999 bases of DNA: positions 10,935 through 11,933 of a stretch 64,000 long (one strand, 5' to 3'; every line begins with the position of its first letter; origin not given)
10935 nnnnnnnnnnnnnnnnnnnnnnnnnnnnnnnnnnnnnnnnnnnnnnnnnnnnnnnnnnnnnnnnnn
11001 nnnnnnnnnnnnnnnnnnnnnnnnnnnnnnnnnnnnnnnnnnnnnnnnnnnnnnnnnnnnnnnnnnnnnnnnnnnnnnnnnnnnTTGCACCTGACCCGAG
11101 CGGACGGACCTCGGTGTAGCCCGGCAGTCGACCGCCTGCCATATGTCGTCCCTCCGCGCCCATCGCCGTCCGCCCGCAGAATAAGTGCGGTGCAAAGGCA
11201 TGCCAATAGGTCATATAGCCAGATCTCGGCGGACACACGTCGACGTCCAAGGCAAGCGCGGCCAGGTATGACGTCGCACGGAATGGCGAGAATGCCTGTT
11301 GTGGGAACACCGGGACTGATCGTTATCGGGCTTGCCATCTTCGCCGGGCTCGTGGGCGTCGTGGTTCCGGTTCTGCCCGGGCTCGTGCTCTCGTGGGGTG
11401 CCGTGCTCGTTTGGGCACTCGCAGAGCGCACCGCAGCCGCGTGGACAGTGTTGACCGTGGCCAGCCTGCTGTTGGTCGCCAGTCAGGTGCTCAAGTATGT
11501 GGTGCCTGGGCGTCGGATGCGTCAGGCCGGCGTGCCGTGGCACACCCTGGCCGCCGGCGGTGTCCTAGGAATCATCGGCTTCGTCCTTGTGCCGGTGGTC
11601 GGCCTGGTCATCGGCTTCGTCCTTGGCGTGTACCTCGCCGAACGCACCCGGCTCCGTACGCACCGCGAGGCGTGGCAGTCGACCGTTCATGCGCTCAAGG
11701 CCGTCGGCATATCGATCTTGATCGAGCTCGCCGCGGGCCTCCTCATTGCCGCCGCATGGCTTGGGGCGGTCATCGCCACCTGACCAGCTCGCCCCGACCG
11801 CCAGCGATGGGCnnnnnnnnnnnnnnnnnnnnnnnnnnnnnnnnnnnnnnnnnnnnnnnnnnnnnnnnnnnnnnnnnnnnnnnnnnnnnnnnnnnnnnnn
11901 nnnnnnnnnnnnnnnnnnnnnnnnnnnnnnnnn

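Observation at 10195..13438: Accessory island: atypical Hanks kinase, divergent DUF456 membrane protein and a 541-aa ankyrin-repeat protein inserted between bfd-bfr and aroG/ltaE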

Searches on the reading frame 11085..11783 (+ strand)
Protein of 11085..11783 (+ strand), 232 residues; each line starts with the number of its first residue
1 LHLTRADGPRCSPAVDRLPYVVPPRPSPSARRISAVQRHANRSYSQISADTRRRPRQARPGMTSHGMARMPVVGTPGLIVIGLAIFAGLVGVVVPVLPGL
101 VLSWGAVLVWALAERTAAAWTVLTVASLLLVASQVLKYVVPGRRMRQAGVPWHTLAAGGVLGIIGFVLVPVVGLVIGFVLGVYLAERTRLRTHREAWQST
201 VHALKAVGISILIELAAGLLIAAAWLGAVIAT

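Call 3: search_protein_families(library=pfam, proteins=[window:11085-11783:+], max_evalue=0.01)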
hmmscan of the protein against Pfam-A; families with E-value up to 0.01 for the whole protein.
window:11085-11783:+ (232 aa): 1 family
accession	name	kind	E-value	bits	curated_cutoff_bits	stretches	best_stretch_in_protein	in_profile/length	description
PF04306.18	DUF456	-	5.4e-36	124.4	29.4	1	93-228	1-138/139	Protein of unknown function (DUF456)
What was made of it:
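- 11292..11783 (+): DUF456/YqgC-family multi-pass membrane protein, 163 aa, pI 11.3. PF04306 at 124.4 bits over profile positions 1-138 of 139 (call 3).
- Checked: DUF456: 11292-11783(+), PF04306 at 124.4 bits over the full profile (call 3).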

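Call 4: search_protein_families(library=ncbifam, proteins=[window:11085-11783:+], max_evalue=0.01)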
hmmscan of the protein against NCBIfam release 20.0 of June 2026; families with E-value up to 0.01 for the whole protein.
window:11085-11783:+ (232 aa): 0 families

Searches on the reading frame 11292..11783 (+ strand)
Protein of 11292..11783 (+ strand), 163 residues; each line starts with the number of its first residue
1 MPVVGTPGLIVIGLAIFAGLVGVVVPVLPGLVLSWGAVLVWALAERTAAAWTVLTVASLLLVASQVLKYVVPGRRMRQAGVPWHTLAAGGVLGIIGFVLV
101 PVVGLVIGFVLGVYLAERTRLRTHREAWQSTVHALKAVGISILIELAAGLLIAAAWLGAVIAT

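Call 24: find_homologous_proteins(query=window:11292-11783:+, max_evalue=0.00001)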
Query window:11292-11783:+ (163 aa): 4876 proteins with E <= 0.00001 among 8000 candidates; the best 120 are listed.
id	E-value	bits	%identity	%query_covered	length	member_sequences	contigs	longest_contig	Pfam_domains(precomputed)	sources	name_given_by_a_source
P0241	6.1e-87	308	98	100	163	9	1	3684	PF04306.20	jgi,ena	-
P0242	7.7e-83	295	93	100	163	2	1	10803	PF04306.20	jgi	jgi:uncharacterized protein YqgC (DUF456 family)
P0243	5.4e-80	285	90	100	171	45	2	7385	PF04306.20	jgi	jgi:uncharacterized protein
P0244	1.7e-79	284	90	100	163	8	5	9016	PF04306.20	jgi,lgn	jgi:uncharacterized protein YqgC (DUF456 family)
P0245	1.5e-76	274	87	100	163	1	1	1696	PF04306.20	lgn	-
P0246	6.2e-74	266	85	98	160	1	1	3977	PF04306.20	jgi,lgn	-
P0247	1.3e-70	255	87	98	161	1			PF04306.20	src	-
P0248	4.2e-70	253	83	100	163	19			PF04306.20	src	-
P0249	5.4e-65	237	76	98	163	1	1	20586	PF04306.20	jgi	jgi:uncharacterized protein YqgC (DUF456 family)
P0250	5.6e-65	237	76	98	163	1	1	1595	PF04306.20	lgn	-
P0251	1.0e-64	236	75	98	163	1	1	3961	PF04306.20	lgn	-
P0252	2.7e-62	228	87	80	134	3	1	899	PF04306.20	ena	-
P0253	1.2e-60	222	71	97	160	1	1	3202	PF04306.20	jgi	jgi:uncharacterized protein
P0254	3.1e-60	221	72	96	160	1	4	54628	PF04306.20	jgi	jgi:uncharacterized protein YqgC (DUF456 family)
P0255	1.1e-59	219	69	99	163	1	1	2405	PF04306.20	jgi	jgi:uncharacterized protein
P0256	2.6e-59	218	69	99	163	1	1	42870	PF04306.20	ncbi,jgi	jgi:uncharacterized protein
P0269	2.9e-58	215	71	97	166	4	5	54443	PF04306.20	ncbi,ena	-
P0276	8.1e-58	213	73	79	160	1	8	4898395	PF04306.20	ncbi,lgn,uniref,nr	ncbi:DUF456 domain-containing protein [Carbonactinospora thermoautotrophica]|uniref:Membrane protein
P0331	1.3e-54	203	66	98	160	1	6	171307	PF04306.20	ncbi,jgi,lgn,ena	-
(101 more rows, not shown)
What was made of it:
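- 11292..11783 (+): It is 65-73% identical to orthologues in other actinomycetes (call 24).
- Checked: It is 65-73% identical to DUF456 proteins of distant actinomycetes (call 24).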

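Call 25: find_encoding_contigs(protein=P0256, flank=10000, max_places=2)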
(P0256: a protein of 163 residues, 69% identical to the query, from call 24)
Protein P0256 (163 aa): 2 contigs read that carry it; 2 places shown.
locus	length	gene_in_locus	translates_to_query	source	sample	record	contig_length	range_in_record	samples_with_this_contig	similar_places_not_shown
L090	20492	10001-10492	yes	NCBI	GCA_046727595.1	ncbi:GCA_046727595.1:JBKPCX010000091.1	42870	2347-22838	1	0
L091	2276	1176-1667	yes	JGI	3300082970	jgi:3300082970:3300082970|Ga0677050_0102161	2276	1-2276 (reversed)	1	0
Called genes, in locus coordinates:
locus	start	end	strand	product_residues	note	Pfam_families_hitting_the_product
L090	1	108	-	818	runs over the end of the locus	?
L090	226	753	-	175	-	PF15777:Anti-TRAP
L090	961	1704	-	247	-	PF02581:TMP-TENI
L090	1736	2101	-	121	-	PF21531:Rv2175c_wHTH, PF18367:Rv2175c_C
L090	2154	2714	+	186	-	-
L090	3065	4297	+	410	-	PF00890:FAD_binding_2 (faint), PF01266:DAO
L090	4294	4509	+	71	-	PF02597:ThiS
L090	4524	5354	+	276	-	PF05690:ThiG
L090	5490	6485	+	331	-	PF01261:AP_endonuc_2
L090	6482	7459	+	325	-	PF00892:EamA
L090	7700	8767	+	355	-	PF18152:DAHP_snth_FXD, PF00793:DAHP_synth_1, PF03102:NeuB (faint)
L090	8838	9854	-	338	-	PF00069:Pkinase, PF07714:PK_Tyr_Ser-Thr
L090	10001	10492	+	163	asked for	PF04306:DUF456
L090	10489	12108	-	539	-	PF24521:Ank_KRIT1 (faint), PF13606:Ank_3 (faint), PF13857:Ank_5 (faint), PF12796:Ank_2, PF13637:Ank_4, PF00023:Ank (weak)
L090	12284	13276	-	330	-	PF26999:ABC-2_memb_rel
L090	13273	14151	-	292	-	PF00005:ABC_tran, PF13304:AAA_21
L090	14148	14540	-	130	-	PF00392:GntR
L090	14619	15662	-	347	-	PF00155:Aminotran_1_2, PF01212:Beta_elim_lyase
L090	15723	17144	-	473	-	PF01474:DAHP_synth_2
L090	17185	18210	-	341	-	PF00365:PFK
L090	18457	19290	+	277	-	PF06267:DUF1028, PF08823:PG_binding_2 (weak)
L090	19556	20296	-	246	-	PF01553:Acyltransferase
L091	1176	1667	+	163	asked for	PF04306:DUF456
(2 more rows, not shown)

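Call 26: find_encoding_contigs(protein=P0276, flank=10000, max_places=2)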
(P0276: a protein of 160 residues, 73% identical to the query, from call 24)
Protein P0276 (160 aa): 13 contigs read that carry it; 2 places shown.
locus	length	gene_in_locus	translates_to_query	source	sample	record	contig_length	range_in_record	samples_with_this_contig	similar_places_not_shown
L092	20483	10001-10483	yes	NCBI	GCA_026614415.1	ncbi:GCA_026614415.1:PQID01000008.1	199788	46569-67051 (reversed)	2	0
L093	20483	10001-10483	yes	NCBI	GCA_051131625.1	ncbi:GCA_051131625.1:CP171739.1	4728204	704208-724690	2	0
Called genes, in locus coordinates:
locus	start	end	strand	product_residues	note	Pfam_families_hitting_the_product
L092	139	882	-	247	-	PF12146:Hydrolase_4 (faint), PF12697:Abhydrolase_6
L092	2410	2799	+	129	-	PF13518:HTH_28 (weak), PF13551:HTH_29, PF13565:HTH_32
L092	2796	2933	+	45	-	-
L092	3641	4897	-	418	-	PF14870:PSII_BNR (faint), PF02012:BNR (faint)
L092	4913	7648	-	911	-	PF00270:DEAD, PF04851:ResIII, PF22527:DEXQc_Suv3 (weak), PF00271:Helicase_C (weak), PF26090:SH3_HelY, PF08148:DSHCT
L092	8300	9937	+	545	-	PF02638:GHL10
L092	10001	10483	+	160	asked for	PF04306:DUF456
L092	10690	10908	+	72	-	PF10002:DUF2243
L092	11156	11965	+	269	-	PF04672:Methyltransf_19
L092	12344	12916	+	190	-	-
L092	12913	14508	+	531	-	PF00033:Cytochrome_B, PF13631:Cytochrom_B_N_2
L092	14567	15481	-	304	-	PF03631:Virul_fac_BrkB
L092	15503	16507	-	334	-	PF00294:PfkB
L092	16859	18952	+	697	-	PF23761:Beta-prop_DCAF4 (faint), PF24796:WDR55 (faint), PF24814:WD40_Prp19 (weak), PF00400:WD40 (faint), PF24817:WD40_WDHD1_1st (faint), PF25171:Beta-prop_WDR36-Utp21_1st (faint), PF25174:Beta-prop_THOC3 (weak), PF25175:Beta-prop_WDR5 (weak), +3 more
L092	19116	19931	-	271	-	PF00902:TatC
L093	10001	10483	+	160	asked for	PF04306:DUF456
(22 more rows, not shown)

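Call 27: find_encoding_contigs(protein=P0331, flank=10000, max_places=2)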
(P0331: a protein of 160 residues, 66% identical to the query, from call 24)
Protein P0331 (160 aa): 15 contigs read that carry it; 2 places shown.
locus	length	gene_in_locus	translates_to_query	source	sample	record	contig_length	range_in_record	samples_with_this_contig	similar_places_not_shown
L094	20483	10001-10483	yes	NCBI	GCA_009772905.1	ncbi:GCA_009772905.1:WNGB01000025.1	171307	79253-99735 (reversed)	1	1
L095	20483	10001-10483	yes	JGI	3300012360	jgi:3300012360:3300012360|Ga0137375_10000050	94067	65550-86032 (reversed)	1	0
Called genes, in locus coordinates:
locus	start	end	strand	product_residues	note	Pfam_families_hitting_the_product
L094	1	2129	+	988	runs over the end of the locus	PF02347:GDC-P, PF00266:Aminotran_5 (faint), PF02347:GDC-P, PF21478:GcvP2_C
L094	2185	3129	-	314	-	PF00389:2-Hacid_dh, PF02826:2-Hacid_dh_C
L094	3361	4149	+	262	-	PF00392:GntR (weak), PF08220:HTH_DeoR, PF12802:MarR_2 (faint), PF25213:HVO_A0261_N (weak), PF00455:DeoRC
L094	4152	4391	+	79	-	-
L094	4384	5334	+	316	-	PF01087:GalP_UDP_transf, PF02744:GalP_UDP_tr_C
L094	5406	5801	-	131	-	-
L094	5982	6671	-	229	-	PF00072:Response_reg, PF08281:Sigma70_r4_2, PF00196:GerE, PF04545:Sigma70_r4 (faint)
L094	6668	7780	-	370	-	PF07730:HisKA_3, PF02518:HATPase_c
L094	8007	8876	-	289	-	PF01425:Amidase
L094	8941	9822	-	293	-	PF21863:HTH_67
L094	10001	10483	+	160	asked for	PF04306:DUF456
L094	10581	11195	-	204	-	PF07920:DUF1684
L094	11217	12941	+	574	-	PF00476:DNA_pol_A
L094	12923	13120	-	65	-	-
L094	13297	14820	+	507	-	PF00501:AMP-binding, PF13193:AMP-binding_C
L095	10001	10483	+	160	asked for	PF04306:DUF456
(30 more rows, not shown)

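Call 44: search_protein_families(library=padloc, proteins=[window:11292-11783:+], max_evalue=0.01)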
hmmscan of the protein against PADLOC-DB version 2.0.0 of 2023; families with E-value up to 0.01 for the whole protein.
window:11292-11783:+ (163 aa): 0 families

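Call 60: find_encoding_contigs(protein=P0254, flank=7000, max_places=2)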
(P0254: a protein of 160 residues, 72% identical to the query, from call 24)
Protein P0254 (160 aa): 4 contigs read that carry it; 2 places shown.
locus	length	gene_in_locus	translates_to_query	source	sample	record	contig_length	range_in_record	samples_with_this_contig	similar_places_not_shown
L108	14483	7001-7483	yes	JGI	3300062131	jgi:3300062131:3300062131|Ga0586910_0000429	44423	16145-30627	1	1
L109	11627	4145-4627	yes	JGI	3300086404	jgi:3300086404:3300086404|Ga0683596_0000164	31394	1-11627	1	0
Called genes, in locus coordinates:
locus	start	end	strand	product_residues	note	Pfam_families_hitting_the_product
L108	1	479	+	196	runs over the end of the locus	-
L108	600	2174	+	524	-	PF04675:DNA_ligase_A_N, PF01068:DNA_ligase_A_M, PF09414:RNA_ligase (weak), PF04679:DNA_ligase_A_C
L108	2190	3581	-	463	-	PF01565:FAD_binding_4, PF08031:BBE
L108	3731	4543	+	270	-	PF13349:DUF4097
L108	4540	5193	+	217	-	PF03551:PadR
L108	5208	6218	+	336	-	PF00005:ABC_tran, PF13304:AAA_21, PF13732:DrrA1-3_C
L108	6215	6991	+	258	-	PF01061:ABC2_membrane, PF12698:ABC2_membrane_3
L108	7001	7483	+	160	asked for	PF04306:DUF456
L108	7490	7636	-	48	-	PF08031:BBE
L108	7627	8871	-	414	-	PF01565:FAD_binding_4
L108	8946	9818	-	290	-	PF00581:Rhodanese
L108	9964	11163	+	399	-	PF07730:HisKA_3, PF02518:HATPase_c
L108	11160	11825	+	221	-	PF00072:Response_reg, PF08281:Sigma70_r4_2, PF00196:GerE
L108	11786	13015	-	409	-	PF01494:FAD_binding_3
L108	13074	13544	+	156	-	PF13412:HTH_24 (faint), PF01978:TrmB (weak), PF01047:MarR, PF12802:MarR_2, PF09339:HTH_IclR (weak)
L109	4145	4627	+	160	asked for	PF04306:DUF456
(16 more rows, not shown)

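Call 61: find_encoding_contigs(protein=P0269, flank=7000, max_places=2)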
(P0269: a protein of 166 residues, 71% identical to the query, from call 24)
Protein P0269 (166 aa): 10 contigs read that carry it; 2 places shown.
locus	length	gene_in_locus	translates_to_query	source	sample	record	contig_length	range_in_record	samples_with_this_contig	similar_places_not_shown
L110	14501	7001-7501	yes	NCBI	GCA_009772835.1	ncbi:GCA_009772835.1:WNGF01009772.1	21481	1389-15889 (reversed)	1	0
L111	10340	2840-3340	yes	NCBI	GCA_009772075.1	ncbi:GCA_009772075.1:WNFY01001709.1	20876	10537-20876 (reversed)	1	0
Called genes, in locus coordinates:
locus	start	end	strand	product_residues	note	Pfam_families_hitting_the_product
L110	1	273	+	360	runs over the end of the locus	PF08240:ADH_N, PF16912:Glu_dehyd_C, PF00107:ADH_zinc_N, PF13602:ADH_zinc_N_2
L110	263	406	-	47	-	-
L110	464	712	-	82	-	PF09851:SHOCT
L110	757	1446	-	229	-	PF00190:Cupin_1 (faint), PF07883:Cupin_2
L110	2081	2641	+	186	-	-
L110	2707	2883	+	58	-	PF02567:PhzC-PhzF (weak)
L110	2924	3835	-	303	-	PF04542:Sigma70_r2, PF02870:Methyltransf_1N, PF01035:DNA_binding_1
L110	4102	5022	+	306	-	PF01565:FAD_binding_4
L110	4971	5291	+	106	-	PF04030:ALO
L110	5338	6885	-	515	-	PF01425:Amidase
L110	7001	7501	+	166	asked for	PF04306:DUF456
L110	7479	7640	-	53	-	-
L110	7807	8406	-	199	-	PF01569:PAP2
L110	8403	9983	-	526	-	PF00781:DAGK_cat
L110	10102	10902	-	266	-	PF13489:Methyltransf_23 (weak), PF08241:Methyltransf_11, PF08242:Methyltransf_12, PF13649:Methyltransf_25, PF13847:Methyltransf_31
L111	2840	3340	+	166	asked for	PF04306:DUF456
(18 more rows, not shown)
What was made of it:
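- On Conserved gene-neighbourhood module (phylogenetically independent co-occurrence): 0 of 4 other DUF456 contexts (calls 26, 27, 60, 61).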
